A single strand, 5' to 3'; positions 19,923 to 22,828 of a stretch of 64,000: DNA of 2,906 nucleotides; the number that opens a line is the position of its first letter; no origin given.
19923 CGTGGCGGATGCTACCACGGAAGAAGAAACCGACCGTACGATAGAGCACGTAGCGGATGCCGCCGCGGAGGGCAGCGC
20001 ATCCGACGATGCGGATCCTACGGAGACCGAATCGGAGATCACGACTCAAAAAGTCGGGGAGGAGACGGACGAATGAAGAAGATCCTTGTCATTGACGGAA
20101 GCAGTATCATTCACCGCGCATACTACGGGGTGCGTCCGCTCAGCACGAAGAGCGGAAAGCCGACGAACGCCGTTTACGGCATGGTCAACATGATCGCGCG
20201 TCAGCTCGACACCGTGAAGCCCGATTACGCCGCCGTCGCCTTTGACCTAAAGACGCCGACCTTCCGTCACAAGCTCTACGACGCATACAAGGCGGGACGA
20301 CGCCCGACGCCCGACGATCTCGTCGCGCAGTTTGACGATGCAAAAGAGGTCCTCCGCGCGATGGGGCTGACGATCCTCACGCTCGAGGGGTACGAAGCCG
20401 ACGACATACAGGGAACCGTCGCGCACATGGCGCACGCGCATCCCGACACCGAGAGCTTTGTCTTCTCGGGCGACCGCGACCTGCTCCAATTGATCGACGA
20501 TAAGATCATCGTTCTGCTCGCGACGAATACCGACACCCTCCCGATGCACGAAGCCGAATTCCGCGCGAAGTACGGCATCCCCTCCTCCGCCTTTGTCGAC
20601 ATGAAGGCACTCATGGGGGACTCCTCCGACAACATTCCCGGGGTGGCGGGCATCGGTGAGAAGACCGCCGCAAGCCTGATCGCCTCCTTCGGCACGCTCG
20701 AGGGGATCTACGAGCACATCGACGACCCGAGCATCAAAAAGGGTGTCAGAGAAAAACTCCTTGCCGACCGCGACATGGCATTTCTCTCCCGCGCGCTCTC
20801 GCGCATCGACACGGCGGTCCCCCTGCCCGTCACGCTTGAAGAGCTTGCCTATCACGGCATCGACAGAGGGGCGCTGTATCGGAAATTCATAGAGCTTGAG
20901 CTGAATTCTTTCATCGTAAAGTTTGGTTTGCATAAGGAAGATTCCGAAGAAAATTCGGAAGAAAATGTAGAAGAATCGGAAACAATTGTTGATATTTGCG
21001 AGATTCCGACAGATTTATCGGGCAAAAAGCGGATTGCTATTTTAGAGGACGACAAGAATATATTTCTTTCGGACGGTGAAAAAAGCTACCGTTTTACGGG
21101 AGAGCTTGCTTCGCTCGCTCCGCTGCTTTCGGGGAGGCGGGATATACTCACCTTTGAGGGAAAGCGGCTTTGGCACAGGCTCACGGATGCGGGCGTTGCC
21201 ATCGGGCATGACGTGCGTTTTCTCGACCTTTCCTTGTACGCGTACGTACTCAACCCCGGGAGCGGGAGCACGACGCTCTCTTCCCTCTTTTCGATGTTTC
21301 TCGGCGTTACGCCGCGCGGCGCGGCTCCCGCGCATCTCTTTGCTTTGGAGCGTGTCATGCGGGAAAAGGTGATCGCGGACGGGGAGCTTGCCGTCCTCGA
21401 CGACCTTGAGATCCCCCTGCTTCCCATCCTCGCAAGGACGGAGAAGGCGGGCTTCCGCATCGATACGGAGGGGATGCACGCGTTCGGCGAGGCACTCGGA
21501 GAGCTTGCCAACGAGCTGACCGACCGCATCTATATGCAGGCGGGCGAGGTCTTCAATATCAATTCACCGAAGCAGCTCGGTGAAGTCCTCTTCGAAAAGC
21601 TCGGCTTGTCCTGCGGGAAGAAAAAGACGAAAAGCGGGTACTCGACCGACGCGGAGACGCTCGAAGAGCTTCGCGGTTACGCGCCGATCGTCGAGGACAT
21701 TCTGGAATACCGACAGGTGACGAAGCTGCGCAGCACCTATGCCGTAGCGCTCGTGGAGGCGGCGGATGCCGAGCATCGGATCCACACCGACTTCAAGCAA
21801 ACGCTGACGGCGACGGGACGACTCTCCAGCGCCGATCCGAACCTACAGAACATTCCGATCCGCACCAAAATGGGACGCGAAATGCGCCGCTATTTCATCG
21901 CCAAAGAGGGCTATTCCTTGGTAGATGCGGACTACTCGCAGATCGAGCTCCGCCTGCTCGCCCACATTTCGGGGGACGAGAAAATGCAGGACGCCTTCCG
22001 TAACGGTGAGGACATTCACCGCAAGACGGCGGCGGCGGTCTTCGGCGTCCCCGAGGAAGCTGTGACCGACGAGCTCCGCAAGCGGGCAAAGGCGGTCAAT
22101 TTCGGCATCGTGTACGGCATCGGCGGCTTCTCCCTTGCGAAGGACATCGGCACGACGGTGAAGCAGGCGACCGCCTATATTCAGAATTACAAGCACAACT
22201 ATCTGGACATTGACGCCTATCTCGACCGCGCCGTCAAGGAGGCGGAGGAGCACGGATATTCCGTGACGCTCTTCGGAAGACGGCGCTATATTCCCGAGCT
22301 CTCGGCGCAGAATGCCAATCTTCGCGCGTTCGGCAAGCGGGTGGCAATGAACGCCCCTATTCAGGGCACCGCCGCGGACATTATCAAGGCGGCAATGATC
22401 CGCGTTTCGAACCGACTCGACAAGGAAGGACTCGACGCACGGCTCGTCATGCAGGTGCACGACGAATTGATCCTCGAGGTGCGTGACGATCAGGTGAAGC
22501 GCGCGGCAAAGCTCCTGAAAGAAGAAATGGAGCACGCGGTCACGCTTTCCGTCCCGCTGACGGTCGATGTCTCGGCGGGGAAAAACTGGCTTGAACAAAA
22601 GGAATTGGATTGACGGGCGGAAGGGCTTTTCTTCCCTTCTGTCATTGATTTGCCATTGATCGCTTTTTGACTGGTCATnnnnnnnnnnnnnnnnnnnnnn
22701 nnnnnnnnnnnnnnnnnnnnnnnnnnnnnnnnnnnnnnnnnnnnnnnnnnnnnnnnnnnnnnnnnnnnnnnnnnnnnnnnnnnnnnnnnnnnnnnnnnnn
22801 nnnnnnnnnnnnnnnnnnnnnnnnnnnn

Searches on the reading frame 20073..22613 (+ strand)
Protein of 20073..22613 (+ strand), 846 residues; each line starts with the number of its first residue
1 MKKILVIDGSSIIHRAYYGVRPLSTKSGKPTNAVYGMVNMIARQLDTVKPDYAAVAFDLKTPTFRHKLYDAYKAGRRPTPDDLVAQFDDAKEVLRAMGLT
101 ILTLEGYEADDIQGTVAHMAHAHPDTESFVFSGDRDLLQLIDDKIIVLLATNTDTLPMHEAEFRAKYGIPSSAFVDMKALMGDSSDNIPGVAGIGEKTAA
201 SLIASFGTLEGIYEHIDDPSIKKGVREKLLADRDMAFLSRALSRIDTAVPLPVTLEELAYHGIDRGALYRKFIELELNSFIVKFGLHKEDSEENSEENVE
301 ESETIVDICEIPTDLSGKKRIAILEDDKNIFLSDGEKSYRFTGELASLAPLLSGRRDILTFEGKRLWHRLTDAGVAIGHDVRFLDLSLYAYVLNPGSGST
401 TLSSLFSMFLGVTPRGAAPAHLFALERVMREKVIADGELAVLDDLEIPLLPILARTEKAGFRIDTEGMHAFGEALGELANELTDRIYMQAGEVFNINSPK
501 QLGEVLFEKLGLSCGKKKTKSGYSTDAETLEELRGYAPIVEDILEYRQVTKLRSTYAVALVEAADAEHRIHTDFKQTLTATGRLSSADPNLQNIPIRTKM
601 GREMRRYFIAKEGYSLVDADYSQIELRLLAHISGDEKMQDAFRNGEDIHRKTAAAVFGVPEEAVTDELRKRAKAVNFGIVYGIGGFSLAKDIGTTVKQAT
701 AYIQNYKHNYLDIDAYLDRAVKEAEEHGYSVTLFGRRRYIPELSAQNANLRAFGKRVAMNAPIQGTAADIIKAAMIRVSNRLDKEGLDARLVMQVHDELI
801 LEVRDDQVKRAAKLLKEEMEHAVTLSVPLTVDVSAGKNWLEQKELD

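Call 7: search_protein_families(library=pfam, proteins=[window:20073-22613:+])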
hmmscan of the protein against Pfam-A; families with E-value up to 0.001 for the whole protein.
window:20073-22613:+ (846 aa): 3 families
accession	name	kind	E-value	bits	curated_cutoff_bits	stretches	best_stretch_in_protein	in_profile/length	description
PF00476.26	DNA_pol_A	-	1.1e-157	525.3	34.3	1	468-841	4-381/381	DNA polymerase family A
PF02739.22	5_3_exonuc_N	-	1.1e-53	181.8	34.3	1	3-168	1-164/164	5'-3' exonuclease, N-terminal resolvase-like domain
PF01367.25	5_3_exonuc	-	2.9e-32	111.5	40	1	171-265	3-96/97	5'-3' exonuclease, C-terminal SAM fold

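Call 13: find_encoding_contigs(protein=window:20073-22613:+, flank=10000, max_places=6)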
Protein window:20073-22613:+ (846 aa): no gene with exactly this product is on record in the collection.

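Call 14: find_homologous_proteins(query=window:20073-22613:+, max_evalue=1e-100)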
Query window:20073-22613:+ (846 aa): 7964 proteins with E <= 1e-100 among 8000 candidates; the best 120 are listed.
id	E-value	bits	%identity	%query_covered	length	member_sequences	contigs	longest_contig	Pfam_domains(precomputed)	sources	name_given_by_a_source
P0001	0.0e+0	1872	100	100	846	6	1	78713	PF01367.26,PF02739.23,PF00476.27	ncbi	-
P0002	0.0e+0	1675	89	100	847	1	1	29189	PF01367.26,PF02739.23,PF00476.27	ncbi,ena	-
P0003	0.0e+0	1629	87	100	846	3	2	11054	PF01367.26,PF02739.23,PF00476.27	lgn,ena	-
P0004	0.0e+0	1592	85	100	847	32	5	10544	PF01367.26,PF02739.23,PF00476.27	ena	-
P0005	0.0e+0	1590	85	100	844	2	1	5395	PF01367.26,PF02739.23,PF00476.27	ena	-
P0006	0.0e+0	1427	76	100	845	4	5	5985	PF01367.26,PF02739.23,PF00476.27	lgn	-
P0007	0.0e+0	1216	66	100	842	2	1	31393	PF01367.26,PF02739.23,PF00476.27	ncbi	-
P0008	0.0e+0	1215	66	100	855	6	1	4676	PF01367.26,PF02739.23,PF00476.27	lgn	-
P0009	0.0e+0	1213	66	100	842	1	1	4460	PF01367.26,PF02739.23,PF00476.27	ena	-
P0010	0.0e+0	1205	65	100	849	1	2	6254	PF01367.26,PF02739.23,PF00476.27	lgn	-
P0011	0.0e+0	1202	66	100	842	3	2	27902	PF01367.26,PF02739.23,PF00476.27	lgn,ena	-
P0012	0.0e+0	1201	67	100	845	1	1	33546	PF01367.26,PF02739.23,PF00476.27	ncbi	-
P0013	0.0e+0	1199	66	100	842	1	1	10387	PF01367.26,PF02739.23,PF00476.27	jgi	jgi:DNA polymerase-1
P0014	0.0e+0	1199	65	100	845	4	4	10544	PF01367.26,PF02739.23,PF00476.27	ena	-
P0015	0.0e+0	1198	66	100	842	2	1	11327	PF01367.26,PF02739.23,PF00476.27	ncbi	-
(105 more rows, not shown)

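Call 15: find_encoding_contigs(protein=P0001, flank=10000, max_places=3)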
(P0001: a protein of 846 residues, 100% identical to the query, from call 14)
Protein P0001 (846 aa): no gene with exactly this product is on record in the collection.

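Call 16: find_encoding_contigs(protein=P0002, flank=10000, max_places=3)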
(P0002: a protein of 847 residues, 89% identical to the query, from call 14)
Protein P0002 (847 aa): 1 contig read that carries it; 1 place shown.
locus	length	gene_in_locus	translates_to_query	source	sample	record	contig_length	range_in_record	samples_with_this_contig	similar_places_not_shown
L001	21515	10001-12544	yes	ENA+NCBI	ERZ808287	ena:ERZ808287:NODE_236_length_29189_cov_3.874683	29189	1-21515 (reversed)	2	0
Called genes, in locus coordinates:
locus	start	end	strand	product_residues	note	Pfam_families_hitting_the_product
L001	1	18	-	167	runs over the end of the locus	PF00333:Ribosomal_S5, PF03719:Ribosomal_S5_C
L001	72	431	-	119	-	PF00861:Ribosomal_L18p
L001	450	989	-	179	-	PF00347:Ribosomal_L6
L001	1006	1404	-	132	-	PF00410:Ribosomal_S8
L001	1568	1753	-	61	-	PF00253:Ribosomal_S14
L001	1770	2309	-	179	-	PF00281:Ribosomal_L5, PF00673:Ribosomal_L5_C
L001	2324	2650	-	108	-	PF17136:ribosomal_L24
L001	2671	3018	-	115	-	PF00238:Ribosomal_L14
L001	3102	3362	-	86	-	PF00366:Ribosomal_S17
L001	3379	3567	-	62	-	PF00831:Ribosomal_L29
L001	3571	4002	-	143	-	PF00252:Ribosomal_L16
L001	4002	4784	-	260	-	PF07650:KH_2, PF00189:Ribosomal_S3_C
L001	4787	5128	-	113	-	PF00237:Ribosomal_L22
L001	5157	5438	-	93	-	PF00203:Ribosomal_S19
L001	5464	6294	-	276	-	PF00181:Ribosomal_L2_N, PF03947:Ribosomal_L2_C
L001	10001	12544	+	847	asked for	PF02739:5_3_exonuc_N, PF01367:5_3_exonuc, PF00476:DNA_pol_A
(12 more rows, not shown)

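Call 17: find_encoding_contigs(protein=P0003, flank=10000, max_places=3)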
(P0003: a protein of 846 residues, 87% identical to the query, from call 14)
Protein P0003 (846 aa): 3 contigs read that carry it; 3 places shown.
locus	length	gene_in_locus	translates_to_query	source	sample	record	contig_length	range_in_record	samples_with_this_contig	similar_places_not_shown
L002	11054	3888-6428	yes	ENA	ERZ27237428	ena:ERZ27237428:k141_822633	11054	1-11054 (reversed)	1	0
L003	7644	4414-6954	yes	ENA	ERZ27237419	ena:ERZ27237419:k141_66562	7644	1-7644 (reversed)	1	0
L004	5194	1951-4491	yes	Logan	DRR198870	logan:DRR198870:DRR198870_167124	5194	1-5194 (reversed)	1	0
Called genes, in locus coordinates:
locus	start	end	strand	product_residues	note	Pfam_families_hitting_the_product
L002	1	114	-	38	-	?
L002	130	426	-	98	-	PF00276:Ribosomal_L23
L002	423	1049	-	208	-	PF00573:Ribosomal_L4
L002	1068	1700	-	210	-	PF00297:Ribosomal_L3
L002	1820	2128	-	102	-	PF00338:Ribosomal_S10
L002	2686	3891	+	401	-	-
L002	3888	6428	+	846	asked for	PF02739:5_3_exonuc_N, PF01367:5_3_exonuc, PF00476:DNA_pol_A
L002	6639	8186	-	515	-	PF12673:SipL (faint)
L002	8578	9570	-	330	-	PF05448:AXE1, PF02129:Peptidase_S15 (weak), PF12146:Hydrolase_4 (faint), PF00561:Abhydrolase_1 (weak), PF12697:Abhydrolase_6, PF00326:Peptidase_S9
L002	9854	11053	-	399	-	?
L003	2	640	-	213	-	?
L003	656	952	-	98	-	PF00276:Ribosomal_L23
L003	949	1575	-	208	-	PF00573:Ribosomal_L4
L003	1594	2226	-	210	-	PF00297:Ribosomal_L3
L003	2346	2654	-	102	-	PF00338:Ribosomal_S10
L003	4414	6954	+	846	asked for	PF02739:5_3_exonuc_N, PF01367:5_3_exonuc, PF00476:DNA_pol_A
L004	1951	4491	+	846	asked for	PF02739:5_3_exonuc_N, PF01367:5_3_exonuc, PF00476:DNA_pol_A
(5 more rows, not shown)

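Call 29: find_encoding_contigs(protein=P0121, flank=10000, max_places=6)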
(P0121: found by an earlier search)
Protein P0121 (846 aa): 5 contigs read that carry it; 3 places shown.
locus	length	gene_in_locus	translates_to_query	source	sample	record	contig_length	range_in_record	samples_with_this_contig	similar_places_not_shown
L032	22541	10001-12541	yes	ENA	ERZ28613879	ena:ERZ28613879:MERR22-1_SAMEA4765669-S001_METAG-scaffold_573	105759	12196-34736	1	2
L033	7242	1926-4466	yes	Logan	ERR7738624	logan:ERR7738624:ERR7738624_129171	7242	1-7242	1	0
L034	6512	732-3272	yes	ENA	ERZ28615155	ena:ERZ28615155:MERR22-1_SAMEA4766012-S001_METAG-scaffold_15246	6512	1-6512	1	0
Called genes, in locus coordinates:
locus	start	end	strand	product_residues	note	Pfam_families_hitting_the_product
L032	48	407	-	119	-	PF00861:Ribosomal_L18p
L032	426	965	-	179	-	PF00347:Ribosomal_L6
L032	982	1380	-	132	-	PF00410:Ribosomal_S8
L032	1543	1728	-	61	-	PF00253:Ribosomal_S14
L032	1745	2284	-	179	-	PF00281:Ribosomal_L5, PF00673:Ribosomal_L5_C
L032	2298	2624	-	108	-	PF17136:ribosomal_L24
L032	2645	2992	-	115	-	PF00238:Ribosomal_L14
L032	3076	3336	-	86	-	PF00366:Ribosomal_S17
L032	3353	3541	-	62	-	PF00831:Ribosomal_L29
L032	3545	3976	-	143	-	PF00252:Ribosomal_L16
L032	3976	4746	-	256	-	PF07650:KH_2, PF00189:Ribosomal_S3_C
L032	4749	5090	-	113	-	PF00237:Ribosomal_L22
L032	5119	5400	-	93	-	PF00203:Ribosomal_S19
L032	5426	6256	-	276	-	PF00181:Ribosomal_L2_N, PF03947:Ribosomal_L2_C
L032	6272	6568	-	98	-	PF00276:Ribosomal_L23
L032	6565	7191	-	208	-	PF00573:Ribosomal_L4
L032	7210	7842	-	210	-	PF00297:Ribosomal_L3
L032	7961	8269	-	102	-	PF00338:Ribosomal_S10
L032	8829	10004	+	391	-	-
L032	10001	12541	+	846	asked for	PF02739:5_3_exonuc_N, PF01367:5_3_exonuc, PF00476:DNA_pol_A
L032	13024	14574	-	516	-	PF12673:SipL (faint)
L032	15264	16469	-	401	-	PF00009:GTP_EFTU, PF03144:GTP_EFTU_D2, PF03143:GTP_EFTU_D3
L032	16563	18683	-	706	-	PF00009:GTP_EFTU, PF22042:EF-G_D2, PF03144:GTP_EFTU_D2, PF14492:EFG_III, PF16658:RF3_C (weak), PF03764:EFG_IV, PF00679:EFG_C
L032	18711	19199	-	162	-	PF00177:Ribosomal_S7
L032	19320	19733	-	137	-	PF00164:Ribosom_S12_S23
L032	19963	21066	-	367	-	PF00535:Glycos_transf_2, PF10111:Glyco_tranf_2_2, PF13641:Glyco_tranf_2_3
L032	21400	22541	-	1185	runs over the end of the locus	PF04997:RNA_pol_Rpb1_1, PF00623:RNA_pol_Rpb1_2, PF04983:RNA_pol_Rpb1_3, PF05000:RNA_pol_Rpb1_4, PF04998:RNA_pol_Rpb1_5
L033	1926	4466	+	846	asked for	PF02739:5_3_exonuc_N, PF01367:5_3_exonuc, PF00476:DNA_pol_A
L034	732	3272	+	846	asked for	PF02739:5_3_exonuc_N, PF01367:5_3_exonuc, PF00476:DNA_pol_A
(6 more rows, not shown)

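Call 30: find_encoding_contigs(protein=P0122, flank=10000, max_places=4)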
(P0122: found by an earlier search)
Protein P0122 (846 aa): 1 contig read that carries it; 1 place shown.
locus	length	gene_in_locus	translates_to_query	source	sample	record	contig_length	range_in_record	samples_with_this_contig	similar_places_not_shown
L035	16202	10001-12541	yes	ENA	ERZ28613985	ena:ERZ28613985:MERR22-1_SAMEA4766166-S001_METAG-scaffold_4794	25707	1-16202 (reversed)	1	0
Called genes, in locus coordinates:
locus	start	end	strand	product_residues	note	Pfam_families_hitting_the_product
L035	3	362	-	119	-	PF00861:Ribosomal_L18p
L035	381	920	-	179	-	PF00347:Ribosomal_L6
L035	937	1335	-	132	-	PF00410:Ribosomal_S8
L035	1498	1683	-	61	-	PF00253:Ribosomal_S14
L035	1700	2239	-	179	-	PF00281:Ribosomal_L5, PF00673:Ribosomal_L5_C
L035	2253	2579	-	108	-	PF17136:ribosomal_L24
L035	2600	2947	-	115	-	PF00238:Ribosomal_L14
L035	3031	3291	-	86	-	PF00366:Ribosomal_S17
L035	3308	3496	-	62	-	PF00831:Ribosomal_L29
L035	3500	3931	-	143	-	PF00252:Ribosomal_L16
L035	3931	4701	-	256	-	PF07650:KH_2, PF00189:Ribosomal_S3_C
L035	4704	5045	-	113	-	PF00237:Ribosomal_L22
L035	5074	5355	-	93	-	PF00203:Ribosomal_S19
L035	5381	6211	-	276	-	PF00181:Ribosomal_L2_N, PF03947:Ribosomal_L2_C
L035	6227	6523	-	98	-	PF00276:Ribosomal_L23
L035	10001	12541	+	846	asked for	PF02739:5_3_exonuc_N, PF01367:5_3_exonuc, PF00476:DNA_pol_A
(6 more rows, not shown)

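Call 33: find_encoding_contigs(protein=P0125, flank=10000, max_places=4)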
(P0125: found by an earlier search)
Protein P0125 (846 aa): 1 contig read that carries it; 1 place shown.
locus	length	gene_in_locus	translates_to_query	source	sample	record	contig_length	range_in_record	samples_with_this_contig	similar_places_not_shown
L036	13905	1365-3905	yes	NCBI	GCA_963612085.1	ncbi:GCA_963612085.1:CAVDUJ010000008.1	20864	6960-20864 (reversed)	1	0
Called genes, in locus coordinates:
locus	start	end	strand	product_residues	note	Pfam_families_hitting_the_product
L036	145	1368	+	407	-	-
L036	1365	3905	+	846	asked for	PF02739:5_3_exonuc_N, PF01367:5_3_exonuc, PF00476:DNA_pol_A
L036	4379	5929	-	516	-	PF12673:SipL (faint)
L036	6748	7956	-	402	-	PF00009:GTP_EFTU, PF03144:GTP_EFTU_D2, PF03143:GTP_EFTU_D3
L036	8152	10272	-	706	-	PF00009:GTP_EFTU, PF22042:EF-G_D2, PF03144:GTP_EFTU_D2, PF14492:EFG_III, PF16658:RF3_C (weak), PF03764:EFG_IV, PF00679:EFG_C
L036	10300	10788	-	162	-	PF00177:Ribosomal_S7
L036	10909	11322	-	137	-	PF00164:Ribosom_S12_S23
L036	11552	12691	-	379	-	PF00535:Glycos_transf_2, PF10111:Glyco_tranf_2_2, PF13641:Glyco_tranf_2_3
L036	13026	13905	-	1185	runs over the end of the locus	PF04997:RNA_pol_Rpb1_1, PF00623:RNA_pol_Rpb1_2, PF04983:RNA_pol_Rpb1_3, PF05000:RNA_pol_Rpb1_4, PF04998:RNA_pol_Rpb1_5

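Call 34: find_encoding_contigs(protein=P0124, flank=10000, max_places=4)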
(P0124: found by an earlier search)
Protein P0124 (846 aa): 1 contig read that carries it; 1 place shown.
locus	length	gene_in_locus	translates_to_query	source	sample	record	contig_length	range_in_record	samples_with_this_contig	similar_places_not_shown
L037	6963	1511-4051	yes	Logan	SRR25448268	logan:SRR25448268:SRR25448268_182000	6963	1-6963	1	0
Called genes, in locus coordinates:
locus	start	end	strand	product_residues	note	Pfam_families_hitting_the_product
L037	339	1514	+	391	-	-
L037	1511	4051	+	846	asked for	PF02739:5_3_exonuc_N, PF01367:5_3_exonuc, PF00476:DNA_pol_A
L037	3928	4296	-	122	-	-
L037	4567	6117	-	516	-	PF12673:SipL (faint)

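Call 64: find_encoding_contigs(protein=P0004, flank=6000, max_places=5)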
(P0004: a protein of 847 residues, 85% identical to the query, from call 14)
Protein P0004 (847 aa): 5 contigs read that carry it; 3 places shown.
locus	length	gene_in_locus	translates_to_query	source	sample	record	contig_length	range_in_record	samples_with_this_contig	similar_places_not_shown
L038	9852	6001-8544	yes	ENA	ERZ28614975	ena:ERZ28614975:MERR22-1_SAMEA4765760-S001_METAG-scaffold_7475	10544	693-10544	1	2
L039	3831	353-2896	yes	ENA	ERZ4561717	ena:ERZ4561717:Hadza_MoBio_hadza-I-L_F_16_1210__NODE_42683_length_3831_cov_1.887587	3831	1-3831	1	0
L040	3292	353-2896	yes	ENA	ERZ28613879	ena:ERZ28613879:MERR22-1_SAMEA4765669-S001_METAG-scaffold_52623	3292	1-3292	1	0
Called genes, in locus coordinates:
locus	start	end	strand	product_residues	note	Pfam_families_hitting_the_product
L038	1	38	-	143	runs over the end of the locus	PF00252:Ribosomal_L16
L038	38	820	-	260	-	PF07650:KH_2, PF00189:Ribosomal_S3_C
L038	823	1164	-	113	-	PF00237:Ribosomal_L22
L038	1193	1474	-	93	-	PF00203:Ribosomal_S19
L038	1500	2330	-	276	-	PF00181:Ribosomal_L2_N, PF03947:Ribosomal_L2_C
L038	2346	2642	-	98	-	PF00276:Ribosomal_L23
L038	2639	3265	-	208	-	PF00573:Ribosomal_L4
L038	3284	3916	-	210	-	PF00297:Ribosomal_L3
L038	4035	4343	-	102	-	PF00338:Ribosomal_S10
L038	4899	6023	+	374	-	-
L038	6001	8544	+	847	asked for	PF02739:5_3_exonuc_N, PF01367:5_3_exonuc, PF00476:DNA_pol_A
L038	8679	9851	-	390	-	?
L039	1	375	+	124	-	?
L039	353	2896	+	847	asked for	PF02739:5_3_exonuc_N, PF01367:5_3_exonuc, PF00476:DNA_pol_A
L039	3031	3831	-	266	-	?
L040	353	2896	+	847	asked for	PF02739:5_3_exonuc_N, PF01367:5_3_exonuc, PF00476:DNA_pol_A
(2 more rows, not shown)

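Call 71: find_encoding_contigs(protein=P0129, flank=3000, max_places=6)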
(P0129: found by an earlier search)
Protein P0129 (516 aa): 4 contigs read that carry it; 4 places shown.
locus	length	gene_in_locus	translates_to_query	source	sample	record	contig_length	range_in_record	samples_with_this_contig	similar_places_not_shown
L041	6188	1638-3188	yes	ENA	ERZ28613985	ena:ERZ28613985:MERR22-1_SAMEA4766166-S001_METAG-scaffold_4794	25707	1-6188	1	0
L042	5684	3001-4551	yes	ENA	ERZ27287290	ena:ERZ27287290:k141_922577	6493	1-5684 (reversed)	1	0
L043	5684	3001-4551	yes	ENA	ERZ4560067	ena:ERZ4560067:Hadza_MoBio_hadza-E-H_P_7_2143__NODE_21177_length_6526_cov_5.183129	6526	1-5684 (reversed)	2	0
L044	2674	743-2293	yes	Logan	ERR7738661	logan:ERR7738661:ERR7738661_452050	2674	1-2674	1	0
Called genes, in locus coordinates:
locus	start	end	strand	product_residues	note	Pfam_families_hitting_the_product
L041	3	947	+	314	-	?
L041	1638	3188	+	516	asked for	PF12673:SipL (faint)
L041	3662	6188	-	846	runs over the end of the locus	PF02739:5_3_exonuc_N, PF01367:5_3_exonuc, PF00476:DNA_pol_A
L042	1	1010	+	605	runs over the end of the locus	?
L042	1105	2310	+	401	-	PF00009:GTP_EFTU, PF03144:GTP_EFTU_D2, PF03143:GTP_EFTU_D3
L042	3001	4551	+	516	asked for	PF12673:SipL (faint)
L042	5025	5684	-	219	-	?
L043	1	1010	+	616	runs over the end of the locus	?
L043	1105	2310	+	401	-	PF00009:GTP_EFTU, PF03144:GTP_EFTU_D2, PF03143:GTP_EFTU_D3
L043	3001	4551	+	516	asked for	PF12673:SipL (faint)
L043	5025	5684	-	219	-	?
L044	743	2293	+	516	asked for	PF12673:SipL (faint)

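Call 72: find_encoding_contigs(protein=P0123, flank=3000, max_places=6)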
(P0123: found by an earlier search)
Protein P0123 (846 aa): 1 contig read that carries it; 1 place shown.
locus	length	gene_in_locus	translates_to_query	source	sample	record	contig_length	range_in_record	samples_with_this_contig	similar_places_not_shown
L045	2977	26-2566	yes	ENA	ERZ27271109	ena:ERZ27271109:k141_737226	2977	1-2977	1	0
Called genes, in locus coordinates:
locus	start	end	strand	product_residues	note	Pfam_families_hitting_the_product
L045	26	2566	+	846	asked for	PF02739:5_3_exonuc_N, PF01367:5_3_exonuc, PF00476:DNA_pol_A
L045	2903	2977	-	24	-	?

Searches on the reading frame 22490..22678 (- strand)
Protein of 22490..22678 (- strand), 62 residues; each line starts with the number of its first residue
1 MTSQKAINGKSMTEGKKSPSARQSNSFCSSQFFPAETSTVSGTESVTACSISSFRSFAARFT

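Call 7: search_protein_families(library=pfam, proteins=[window:22490-22678:-])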
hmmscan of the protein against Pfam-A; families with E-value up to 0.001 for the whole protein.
window:22490-22678:- (62 aa): 0 families
